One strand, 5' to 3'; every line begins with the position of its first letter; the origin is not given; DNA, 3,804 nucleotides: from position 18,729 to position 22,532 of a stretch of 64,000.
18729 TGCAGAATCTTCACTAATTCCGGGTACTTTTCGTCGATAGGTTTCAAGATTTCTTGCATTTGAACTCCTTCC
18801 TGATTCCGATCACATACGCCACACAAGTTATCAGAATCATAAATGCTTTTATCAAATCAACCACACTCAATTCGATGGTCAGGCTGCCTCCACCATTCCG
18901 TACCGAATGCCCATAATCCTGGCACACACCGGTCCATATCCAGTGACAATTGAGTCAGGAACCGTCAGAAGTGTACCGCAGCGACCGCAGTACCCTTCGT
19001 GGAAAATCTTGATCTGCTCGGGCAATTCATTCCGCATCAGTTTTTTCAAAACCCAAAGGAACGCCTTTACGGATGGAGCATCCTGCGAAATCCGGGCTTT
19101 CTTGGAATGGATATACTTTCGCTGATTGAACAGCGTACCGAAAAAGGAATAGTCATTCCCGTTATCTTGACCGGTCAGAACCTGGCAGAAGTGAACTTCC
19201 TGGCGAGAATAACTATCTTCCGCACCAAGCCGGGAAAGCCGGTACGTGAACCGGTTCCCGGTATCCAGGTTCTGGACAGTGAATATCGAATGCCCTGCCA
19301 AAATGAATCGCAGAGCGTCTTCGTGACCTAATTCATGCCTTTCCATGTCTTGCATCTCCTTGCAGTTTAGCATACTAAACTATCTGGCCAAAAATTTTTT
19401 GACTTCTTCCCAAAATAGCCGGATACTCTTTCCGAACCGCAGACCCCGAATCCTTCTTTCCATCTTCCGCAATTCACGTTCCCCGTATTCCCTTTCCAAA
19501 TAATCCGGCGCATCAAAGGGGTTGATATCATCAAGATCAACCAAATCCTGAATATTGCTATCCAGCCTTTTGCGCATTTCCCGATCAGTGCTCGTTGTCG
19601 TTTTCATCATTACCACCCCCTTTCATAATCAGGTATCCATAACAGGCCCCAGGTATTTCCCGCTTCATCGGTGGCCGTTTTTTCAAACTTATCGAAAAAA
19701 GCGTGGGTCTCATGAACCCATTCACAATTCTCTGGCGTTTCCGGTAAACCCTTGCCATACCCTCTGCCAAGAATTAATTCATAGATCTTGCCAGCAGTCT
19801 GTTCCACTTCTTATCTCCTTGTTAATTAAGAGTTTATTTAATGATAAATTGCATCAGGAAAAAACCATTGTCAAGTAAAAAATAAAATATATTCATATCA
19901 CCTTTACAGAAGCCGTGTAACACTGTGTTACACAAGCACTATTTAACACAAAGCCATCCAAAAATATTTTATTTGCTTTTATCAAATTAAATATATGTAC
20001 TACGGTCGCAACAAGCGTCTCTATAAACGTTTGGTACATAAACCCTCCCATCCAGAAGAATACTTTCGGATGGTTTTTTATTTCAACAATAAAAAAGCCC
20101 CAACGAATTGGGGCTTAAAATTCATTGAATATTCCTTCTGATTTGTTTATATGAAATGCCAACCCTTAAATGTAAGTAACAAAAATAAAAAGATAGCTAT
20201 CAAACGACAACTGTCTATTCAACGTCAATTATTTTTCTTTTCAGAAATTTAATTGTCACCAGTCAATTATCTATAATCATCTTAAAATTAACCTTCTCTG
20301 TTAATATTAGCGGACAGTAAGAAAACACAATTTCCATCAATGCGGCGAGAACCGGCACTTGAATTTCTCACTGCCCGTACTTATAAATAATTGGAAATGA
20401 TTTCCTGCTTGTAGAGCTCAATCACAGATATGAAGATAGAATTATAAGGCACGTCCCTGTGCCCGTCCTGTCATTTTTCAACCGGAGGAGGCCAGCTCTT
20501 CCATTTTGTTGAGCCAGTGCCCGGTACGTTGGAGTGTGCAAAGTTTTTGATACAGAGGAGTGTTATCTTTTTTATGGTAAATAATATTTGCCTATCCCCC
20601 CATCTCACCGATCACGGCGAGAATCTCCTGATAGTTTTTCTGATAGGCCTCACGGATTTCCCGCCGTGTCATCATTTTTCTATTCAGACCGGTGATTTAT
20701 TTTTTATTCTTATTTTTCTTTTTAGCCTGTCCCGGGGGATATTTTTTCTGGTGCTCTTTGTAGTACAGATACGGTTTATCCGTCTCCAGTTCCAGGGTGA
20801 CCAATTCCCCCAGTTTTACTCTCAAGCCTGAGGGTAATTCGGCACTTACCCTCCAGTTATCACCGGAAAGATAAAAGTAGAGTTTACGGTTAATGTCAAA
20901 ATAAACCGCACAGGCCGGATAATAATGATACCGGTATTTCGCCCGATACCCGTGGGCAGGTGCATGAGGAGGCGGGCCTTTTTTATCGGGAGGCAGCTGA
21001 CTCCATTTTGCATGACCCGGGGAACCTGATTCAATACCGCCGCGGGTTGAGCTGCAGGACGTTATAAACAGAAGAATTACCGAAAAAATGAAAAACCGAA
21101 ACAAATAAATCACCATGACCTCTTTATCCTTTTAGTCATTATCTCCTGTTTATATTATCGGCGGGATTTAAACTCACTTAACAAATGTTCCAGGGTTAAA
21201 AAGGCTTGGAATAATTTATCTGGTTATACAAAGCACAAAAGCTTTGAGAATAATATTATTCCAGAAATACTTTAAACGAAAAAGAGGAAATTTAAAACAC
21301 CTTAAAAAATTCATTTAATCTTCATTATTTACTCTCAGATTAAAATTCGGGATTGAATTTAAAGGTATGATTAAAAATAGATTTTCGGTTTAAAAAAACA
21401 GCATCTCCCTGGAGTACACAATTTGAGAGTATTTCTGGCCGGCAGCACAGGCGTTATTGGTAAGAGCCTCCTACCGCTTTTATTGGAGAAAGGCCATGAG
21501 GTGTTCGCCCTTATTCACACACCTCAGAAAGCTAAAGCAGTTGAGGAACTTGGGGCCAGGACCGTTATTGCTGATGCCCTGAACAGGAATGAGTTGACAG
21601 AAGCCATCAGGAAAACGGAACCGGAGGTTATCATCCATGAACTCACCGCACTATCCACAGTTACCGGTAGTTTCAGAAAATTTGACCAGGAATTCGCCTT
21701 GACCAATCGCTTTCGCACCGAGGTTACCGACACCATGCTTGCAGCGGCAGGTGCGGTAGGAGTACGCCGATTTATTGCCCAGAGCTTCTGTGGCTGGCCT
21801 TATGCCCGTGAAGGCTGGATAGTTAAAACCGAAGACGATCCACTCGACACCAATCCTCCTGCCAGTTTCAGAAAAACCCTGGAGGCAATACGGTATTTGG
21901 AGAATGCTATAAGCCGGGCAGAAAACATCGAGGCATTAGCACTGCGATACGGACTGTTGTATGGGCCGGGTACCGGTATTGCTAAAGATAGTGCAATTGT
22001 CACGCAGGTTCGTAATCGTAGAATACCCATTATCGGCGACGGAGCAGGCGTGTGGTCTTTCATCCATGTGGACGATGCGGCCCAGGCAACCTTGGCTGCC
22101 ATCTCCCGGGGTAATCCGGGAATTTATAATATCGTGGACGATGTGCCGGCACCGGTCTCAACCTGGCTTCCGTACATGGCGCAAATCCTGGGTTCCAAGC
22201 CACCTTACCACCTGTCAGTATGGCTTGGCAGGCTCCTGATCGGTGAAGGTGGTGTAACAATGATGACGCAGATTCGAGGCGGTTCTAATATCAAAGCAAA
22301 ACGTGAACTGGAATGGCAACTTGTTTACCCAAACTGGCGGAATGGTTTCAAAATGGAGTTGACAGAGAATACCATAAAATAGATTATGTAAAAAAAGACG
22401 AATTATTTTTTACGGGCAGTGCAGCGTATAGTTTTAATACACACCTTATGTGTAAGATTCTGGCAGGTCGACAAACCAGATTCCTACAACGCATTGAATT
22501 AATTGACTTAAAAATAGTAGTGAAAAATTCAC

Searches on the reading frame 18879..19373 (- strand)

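Call 60: search_protein_families(library=pfam, proteins=[window:18879-19373:-], max_evalue=0.001)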
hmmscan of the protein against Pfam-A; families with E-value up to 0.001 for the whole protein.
window:18879-19373:- (164 aa): 1 family
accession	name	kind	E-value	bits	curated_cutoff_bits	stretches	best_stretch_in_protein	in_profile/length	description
PF19474.4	DUF6011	-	2.2e-11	43.5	26.6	1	125-154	7-36/37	Family of unknown function (DUF6011)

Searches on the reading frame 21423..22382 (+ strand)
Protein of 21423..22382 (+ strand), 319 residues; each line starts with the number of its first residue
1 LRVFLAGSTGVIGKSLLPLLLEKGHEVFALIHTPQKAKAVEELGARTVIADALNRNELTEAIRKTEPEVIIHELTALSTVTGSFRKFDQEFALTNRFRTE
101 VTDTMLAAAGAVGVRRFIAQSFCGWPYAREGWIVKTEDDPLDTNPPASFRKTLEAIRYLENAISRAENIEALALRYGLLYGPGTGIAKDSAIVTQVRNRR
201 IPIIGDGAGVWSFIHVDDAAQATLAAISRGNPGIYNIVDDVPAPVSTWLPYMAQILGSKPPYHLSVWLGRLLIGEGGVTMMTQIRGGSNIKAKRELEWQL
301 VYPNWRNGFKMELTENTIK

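Call 18: search_protein_families(library=pfam, proteins=[window:21423-22382:+], max_evalue=0.001)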
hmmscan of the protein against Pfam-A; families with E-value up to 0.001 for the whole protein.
window:21423-22382:+ (319 aa): 6 families
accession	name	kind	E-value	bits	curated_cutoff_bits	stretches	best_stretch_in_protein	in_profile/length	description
PF01370.27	Epimerase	-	2.3e-25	89.8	20.9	1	3-237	1-239/240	NAD dependent epimerase/dehydratase family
PF13460.12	NAD_binding_10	-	5.5e-14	52.9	27.2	1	7-177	1-144/184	NAD(P)H-binding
PF16363.11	GDP_Man_Dehyd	-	1.8e-09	38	27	1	6-243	3-253/332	GDP-mannose 4,6 dehydratase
PF05368.20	NmrA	-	1.2e-08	35.4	27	1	3-122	5-107/298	NmrA-like family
PF01073.25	3Beta_HSD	-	1.7e-06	27.8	22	1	6-226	3-228/280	3-beta hydroxysteroid dehydrogenase/isomerase family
PF04321.23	RmlD_sub_bind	-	0.00071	19.2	27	0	1-72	1-57/287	RmlD substrate binding domain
